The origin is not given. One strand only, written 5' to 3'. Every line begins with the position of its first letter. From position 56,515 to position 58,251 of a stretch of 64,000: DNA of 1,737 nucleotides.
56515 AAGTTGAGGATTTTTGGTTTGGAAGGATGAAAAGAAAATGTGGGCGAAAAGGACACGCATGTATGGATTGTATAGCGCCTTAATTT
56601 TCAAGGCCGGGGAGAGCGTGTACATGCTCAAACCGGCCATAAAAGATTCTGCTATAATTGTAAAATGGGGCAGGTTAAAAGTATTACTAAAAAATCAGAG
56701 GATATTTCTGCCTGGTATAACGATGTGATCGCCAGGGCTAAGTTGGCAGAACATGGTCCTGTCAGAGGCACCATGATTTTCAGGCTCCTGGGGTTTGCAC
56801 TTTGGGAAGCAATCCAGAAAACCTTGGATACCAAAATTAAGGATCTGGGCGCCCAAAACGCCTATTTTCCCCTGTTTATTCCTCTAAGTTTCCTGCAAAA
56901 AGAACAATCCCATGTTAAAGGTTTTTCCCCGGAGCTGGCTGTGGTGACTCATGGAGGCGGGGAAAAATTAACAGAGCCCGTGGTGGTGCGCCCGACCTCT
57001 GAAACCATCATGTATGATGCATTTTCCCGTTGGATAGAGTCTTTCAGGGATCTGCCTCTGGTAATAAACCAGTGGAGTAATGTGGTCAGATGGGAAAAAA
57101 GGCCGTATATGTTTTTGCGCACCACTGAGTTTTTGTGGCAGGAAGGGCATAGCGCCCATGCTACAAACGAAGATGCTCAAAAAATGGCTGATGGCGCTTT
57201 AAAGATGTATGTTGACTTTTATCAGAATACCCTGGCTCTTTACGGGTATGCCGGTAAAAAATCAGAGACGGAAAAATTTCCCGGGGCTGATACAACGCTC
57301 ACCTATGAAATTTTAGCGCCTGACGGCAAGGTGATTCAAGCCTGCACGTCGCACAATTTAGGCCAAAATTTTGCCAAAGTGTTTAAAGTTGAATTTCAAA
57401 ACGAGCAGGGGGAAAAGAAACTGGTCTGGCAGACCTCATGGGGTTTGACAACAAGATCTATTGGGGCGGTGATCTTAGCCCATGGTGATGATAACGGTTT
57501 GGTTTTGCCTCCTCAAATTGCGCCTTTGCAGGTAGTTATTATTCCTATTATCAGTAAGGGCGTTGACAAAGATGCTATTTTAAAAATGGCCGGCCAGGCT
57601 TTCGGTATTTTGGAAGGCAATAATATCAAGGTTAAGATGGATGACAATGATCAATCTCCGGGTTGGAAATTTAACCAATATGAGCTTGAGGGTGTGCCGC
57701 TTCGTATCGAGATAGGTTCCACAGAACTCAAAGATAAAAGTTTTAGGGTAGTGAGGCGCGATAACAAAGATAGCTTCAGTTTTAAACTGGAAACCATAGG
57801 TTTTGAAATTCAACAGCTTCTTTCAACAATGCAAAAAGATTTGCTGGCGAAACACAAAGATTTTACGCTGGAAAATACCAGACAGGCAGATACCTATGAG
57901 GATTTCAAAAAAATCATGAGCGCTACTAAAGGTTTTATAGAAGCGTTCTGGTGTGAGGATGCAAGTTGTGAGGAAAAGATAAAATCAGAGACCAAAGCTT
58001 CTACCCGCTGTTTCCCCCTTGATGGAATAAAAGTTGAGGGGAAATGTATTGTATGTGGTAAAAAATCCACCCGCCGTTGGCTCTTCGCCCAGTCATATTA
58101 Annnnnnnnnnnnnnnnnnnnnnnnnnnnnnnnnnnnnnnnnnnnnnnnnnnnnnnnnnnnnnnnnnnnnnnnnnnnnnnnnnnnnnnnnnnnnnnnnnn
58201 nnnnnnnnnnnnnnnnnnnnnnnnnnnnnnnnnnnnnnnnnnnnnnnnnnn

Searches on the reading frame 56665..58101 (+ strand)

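Call 79: search_protein_families(library=pfam, proteins=[window:56665-58101:+], max_evalue=0.001)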
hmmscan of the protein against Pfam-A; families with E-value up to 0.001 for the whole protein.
window:56665-58101:+ (478 aa): 3 families
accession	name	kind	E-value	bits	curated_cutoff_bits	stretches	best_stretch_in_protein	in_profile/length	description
PF09180.16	ProRS-C_1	-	5.8e-21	74.9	31.5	1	411-478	1-71/71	Prolyl-tRNA synthetase, C-terminal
PF00587.30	tRNA-synt_2b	-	8.2e-17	62.3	29.3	1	104-270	9-176/179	tRNA synthetase class II core domain (G, H, P, S and T)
PF03129.25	HGTP_anticodon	-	8.6e-16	58.3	21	1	289-379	1-88/94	Anticodon binding domain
